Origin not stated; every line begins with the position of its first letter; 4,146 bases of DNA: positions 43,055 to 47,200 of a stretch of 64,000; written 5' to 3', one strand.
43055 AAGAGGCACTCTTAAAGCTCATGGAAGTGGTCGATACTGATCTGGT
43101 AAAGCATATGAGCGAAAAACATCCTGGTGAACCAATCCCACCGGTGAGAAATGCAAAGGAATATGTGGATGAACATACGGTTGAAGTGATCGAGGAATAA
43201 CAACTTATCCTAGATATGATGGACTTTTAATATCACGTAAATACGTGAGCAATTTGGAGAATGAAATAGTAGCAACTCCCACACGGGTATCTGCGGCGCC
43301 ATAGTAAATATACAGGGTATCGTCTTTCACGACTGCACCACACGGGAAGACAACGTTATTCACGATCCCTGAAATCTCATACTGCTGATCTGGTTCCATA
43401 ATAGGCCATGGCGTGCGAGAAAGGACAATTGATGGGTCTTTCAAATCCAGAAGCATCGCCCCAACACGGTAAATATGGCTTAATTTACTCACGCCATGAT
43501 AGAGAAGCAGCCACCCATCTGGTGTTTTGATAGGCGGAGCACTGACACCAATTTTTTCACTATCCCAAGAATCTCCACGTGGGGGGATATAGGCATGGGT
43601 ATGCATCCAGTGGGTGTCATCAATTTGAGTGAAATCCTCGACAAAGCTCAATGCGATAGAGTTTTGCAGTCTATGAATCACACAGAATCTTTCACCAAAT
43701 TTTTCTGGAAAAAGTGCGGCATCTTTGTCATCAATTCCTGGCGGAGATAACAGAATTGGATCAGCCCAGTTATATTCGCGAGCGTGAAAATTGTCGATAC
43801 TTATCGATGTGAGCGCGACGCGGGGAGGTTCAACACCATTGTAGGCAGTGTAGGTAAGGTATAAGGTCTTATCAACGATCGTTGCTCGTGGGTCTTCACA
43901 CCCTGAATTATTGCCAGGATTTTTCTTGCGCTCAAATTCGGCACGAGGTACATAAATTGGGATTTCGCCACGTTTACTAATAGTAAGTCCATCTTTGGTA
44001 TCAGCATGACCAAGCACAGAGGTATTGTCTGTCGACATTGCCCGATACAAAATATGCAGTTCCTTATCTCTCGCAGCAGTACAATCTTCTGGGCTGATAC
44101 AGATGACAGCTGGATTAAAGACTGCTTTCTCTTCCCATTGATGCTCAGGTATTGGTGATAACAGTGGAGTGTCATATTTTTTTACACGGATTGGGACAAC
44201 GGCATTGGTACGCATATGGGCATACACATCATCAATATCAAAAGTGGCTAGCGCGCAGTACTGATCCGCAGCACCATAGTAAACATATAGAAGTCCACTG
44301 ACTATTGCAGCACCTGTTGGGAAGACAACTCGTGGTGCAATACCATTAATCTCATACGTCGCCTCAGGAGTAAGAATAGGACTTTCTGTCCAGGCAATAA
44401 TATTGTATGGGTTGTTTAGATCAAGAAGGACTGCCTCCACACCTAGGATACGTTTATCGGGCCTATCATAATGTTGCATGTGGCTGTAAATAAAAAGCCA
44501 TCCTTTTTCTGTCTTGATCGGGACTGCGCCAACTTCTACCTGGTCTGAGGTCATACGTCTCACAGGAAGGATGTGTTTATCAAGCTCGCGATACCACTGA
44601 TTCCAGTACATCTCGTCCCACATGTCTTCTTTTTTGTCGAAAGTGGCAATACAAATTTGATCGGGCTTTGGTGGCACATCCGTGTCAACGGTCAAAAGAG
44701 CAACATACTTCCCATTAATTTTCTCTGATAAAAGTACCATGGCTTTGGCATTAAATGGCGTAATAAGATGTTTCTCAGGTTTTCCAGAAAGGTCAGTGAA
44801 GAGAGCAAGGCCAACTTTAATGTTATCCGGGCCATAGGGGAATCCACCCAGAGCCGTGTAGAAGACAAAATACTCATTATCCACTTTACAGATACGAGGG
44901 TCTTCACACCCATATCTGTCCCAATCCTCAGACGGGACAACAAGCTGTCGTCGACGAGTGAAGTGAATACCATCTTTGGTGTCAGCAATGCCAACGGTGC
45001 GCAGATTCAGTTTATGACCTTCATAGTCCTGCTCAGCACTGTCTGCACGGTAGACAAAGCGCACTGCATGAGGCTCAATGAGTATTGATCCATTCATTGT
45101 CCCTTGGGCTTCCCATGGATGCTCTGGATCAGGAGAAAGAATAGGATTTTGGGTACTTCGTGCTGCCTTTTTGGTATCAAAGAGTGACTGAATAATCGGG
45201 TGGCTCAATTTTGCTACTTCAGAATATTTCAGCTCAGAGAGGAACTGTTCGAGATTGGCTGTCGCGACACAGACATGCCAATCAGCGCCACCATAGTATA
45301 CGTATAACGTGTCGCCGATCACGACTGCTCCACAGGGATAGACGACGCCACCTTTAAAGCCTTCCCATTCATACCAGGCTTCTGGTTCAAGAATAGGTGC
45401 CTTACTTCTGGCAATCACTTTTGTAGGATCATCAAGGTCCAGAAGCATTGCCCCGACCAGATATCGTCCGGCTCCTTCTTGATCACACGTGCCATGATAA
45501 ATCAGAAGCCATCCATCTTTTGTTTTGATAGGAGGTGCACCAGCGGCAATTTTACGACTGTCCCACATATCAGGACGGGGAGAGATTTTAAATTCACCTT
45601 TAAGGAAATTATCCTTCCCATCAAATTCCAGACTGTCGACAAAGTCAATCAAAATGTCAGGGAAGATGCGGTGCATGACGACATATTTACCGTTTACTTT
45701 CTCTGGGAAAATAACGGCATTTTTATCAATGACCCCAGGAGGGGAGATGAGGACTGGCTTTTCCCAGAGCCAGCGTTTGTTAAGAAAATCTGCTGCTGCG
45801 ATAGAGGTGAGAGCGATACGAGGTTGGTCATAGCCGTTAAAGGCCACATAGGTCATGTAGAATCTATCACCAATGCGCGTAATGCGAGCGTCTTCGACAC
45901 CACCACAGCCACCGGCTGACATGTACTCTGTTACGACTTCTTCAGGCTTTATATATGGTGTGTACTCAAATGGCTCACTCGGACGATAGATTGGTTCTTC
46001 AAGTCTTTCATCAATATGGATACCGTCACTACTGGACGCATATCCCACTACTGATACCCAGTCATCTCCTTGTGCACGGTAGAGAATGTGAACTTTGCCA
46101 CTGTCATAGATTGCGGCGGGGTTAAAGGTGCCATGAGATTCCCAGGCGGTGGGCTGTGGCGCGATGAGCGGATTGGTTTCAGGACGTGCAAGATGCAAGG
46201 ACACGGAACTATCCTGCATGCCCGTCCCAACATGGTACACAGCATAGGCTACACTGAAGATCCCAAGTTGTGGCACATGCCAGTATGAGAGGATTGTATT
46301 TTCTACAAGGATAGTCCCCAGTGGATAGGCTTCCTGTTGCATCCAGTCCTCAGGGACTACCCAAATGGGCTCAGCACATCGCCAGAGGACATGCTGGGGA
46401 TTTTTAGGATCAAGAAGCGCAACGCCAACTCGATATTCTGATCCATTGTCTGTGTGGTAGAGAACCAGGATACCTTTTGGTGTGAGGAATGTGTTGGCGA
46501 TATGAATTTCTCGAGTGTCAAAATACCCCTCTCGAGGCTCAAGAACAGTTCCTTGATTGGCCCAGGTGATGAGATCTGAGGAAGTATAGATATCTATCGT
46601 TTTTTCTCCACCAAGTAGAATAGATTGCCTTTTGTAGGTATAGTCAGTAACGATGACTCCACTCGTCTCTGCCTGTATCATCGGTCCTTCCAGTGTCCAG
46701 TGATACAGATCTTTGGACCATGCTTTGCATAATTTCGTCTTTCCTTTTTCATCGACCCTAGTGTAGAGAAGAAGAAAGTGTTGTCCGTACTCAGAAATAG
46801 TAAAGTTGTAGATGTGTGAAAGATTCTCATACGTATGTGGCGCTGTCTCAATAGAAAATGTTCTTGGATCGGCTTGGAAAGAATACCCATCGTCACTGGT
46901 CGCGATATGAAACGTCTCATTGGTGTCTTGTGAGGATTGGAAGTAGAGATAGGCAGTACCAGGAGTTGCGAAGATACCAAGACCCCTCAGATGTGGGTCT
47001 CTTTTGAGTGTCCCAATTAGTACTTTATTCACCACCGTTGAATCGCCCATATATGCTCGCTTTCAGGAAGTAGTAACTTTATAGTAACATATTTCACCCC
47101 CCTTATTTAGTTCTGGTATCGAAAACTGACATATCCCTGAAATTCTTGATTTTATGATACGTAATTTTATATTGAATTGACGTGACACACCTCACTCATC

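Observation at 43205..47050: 1281-aa protein built from three tandem GH130-like modules plus an N-terminal propeller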

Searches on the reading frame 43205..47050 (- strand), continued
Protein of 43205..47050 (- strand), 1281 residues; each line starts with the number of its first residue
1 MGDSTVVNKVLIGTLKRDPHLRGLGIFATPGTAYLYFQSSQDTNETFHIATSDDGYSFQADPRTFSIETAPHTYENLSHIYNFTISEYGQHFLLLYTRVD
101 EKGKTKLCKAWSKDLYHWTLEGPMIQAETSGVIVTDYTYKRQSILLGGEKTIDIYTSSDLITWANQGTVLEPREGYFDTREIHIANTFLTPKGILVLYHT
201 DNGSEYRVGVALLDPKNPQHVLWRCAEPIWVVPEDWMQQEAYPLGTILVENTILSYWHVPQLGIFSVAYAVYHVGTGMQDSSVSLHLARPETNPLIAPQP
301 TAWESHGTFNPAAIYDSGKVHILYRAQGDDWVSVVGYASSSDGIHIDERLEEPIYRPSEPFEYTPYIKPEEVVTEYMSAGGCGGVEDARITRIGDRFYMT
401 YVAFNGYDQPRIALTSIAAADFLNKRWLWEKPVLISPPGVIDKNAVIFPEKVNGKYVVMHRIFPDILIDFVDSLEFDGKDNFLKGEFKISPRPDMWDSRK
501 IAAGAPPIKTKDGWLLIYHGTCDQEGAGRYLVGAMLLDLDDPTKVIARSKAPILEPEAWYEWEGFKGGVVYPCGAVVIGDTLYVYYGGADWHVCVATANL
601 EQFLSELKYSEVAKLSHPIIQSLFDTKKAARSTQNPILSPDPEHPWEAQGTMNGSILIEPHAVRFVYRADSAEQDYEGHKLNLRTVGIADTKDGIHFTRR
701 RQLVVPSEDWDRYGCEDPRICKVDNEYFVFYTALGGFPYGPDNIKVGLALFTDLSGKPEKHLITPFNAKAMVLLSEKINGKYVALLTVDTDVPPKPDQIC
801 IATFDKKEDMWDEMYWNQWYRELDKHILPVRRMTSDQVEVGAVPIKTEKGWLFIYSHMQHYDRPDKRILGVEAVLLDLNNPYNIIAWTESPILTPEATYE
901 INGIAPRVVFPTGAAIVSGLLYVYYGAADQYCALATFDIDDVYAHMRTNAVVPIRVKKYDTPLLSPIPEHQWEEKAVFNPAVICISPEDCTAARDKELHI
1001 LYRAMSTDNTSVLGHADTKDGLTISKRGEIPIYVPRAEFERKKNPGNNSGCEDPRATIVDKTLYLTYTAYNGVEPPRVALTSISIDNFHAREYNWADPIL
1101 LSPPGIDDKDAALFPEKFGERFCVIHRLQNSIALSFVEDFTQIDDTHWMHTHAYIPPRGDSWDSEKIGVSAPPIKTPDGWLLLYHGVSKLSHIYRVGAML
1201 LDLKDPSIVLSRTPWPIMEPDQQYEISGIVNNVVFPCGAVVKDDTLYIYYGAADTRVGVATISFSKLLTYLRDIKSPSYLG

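Call 41: find_encoding_contigs(protein=P0016, flank=8000, max_places=2)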
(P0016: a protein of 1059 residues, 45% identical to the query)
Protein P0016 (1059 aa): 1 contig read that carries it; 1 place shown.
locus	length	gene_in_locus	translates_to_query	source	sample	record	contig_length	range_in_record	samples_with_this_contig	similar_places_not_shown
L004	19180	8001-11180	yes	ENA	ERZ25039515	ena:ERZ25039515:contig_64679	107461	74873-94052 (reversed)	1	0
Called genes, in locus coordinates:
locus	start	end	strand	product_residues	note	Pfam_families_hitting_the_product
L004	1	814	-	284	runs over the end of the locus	PF02775:TPP_enzyme_C, PF12367:PFO_beta_C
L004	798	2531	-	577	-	PF01558:POR, PF02776:TPP_enzyme_N (weak), PF01855:POR_N, PF17147:PFOR_II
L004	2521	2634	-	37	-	-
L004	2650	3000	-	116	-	PF00355:Rieske, PF13806:Rieske_2, PF22543:Rieske_4 (weak)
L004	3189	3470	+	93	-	PF00462:Glutaredoxin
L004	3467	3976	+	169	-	PF02943:FeThRed_B, PF21349:RUBY_RBDX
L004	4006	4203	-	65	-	-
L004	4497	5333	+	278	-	PF13367:PrsW-protease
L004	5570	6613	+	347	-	PF00365:PFK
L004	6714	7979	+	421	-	PF04041:Glyco_hydro_130, PF18930:DUF5679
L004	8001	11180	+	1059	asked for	PF00251:Glyco_hydro_32N (faint), PF04041:Glyco_hydro_130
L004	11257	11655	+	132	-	PF02353:CMAS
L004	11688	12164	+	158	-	-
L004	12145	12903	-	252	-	PF00891:Methyltransf_2, PF01209:Ubie_methyltran, PF05148:Methyltransf_8, PF05175:MTS, PF13489:Methyltransf_23, PF13847:Methyltransf_31, PF08241:Methyltransf_11, PF08242:Methyltransf_12, +3 more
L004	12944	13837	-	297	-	PF01040:UbiA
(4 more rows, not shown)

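Call 42: find_encoding_contigs(protein=P0023, flank=8000, max_places=2)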
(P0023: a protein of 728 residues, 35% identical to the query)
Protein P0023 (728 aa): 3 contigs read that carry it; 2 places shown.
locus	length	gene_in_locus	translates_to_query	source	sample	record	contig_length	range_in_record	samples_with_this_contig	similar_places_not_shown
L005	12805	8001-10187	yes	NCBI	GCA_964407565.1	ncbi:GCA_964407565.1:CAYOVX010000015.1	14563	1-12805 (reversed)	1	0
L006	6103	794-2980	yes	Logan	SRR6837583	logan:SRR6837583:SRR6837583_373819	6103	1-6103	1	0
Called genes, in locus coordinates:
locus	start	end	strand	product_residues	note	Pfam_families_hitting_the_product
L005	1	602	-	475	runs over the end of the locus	PF01471:PG_binding_1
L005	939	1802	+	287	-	PF01522:Polysacc_deac_1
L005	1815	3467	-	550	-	PF01565:FAD_binding_4, PF02913:FAD-oxidase_C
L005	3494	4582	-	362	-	PF02811:PHP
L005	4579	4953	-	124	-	-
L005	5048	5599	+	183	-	PF02600:DsbB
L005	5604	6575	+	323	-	PF02492:cobW, PF07683:CobW_C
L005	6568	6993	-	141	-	PF00856:SET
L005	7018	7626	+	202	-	-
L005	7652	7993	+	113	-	PF01050:MannoseP_isomer, PF07883:Cupin_2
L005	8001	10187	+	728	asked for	PF04041:Glyco_hydro_130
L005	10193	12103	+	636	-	PF04041:Glyco_hydro_130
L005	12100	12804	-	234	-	?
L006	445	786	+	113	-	PF01050:MannoseP_isomer, PF07883:Cupin_2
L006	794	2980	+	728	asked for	PF04041:Glyco_hydro_130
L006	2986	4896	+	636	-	PF04041:Glyco_hydro_130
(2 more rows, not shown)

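Call 78: find_encoding_contigs(protein=P0002, flank=6000, max_places=2)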
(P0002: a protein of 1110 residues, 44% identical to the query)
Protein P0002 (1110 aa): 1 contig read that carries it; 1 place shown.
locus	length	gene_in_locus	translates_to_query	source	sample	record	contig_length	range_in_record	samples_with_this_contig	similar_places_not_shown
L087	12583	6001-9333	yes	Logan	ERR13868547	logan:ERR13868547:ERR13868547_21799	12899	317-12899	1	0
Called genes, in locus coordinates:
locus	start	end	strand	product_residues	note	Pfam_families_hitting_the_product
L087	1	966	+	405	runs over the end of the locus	PF07690:MFS_1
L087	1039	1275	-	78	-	-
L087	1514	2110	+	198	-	PF13521:AAA_28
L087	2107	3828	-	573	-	-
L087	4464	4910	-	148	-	PF00011:HSP20, PF17886:ArsA_HSP20 (faint)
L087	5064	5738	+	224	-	-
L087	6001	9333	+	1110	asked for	PF04041:Glyco_hydro_130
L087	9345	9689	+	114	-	PF01050:MannoseP_isomer, PF07883:Cupin_2 (weak)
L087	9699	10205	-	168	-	PF13291:ACT_4 (faint), PF13740:ACT_6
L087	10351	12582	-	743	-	?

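Call 79: find_encoding_contigs(protein=P0022, flank=6000, max_places=2)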
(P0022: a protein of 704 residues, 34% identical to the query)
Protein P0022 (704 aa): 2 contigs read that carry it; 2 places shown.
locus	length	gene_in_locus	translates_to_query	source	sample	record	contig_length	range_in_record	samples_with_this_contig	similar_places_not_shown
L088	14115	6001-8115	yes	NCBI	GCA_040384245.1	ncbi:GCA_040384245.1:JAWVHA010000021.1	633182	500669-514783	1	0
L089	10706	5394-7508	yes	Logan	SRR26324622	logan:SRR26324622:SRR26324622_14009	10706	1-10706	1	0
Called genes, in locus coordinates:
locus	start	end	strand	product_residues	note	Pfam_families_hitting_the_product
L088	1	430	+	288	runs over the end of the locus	PF02557:VanY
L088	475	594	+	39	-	-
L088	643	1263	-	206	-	-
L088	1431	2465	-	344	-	PF00268:Ribonuc_red_sm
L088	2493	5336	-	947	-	PF03477:ATP-cone, PF00317:Ribonuc_red_lgN, PF02867:Ribonuc_red_lgC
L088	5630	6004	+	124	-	PF01050:MannoseP_isomer, PF07883:Cupin_2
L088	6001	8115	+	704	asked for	PF04041:Glyco_hydro_130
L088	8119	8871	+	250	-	PF08282:Hydrolase_3, PF03332:PMM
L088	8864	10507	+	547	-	PF01565:FAD_binding_4, PF02913:FAD-oxidase_C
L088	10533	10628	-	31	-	-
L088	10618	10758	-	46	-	-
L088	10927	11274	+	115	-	PF00076:RRM_1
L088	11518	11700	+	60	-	-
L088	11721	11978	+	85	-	-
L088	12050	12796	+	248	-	PF03602:Cons_hypoth95, PF02384:N6_Mtase (weak), PF05175:MTS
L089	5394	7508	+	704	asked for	PF04041:Glyco_hydro_130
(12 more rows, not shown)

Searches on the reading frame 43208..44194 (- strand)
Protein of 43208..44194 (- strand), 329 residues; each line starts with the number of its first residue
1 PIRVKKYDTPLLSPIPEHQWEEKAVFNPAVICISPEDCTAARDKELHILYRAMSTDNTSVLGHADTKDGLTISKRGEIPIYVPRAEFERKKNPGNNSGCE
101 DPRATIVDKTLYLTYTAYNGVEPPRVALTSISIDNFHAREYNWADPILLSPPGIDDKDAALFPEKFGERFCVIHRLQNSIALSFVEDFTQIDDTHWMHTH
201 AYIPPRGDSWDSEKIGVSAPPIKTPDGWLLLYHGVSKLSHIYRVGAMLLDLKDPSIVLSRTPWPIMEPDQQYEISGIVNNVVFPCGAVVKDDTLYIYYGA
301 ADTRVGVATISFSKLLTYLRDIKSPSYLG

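Call 6: search_protein_families(library=pfam, proteins=[window:43208-44194:-], max_evalue=1)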
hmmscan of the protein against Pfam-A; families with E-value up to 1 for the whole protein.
seq(329 aa): 1 family
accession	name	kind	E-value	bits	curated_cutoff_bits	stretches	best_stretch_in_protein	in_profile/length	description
PF04041.19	Glyco_hydro_130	-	4.2e-52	177.5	26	1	22-319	32-318/320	beta-1,4-mannooligosaccharide phosphorylase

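Call 7: search_protein_families(library=ncbifam, proteins=[window:43208-44194:-], max_evalue=1)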
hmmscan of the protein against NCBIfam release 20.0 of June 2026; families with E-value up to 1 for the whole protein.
seq(329 aa): 3 families
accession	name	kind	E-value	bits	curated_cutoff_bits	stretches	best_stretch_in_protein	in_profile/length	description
NF052550.1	BManbPhaseBMBP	equivalog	3.2e-70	236.8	450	1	8-314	9-293/296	beta-1,2-mannobiose phosphorylase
NF050092.1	BtaManbiosPhlase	equivalog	1.7e-51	175.2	550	1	96-319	136-350/351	BtaManbiosPhlase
NF058598.1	BetMansidBT3780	equivalog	9.2e-30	103.9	550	2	201-310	243-362/366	beta-1,2-mannosidase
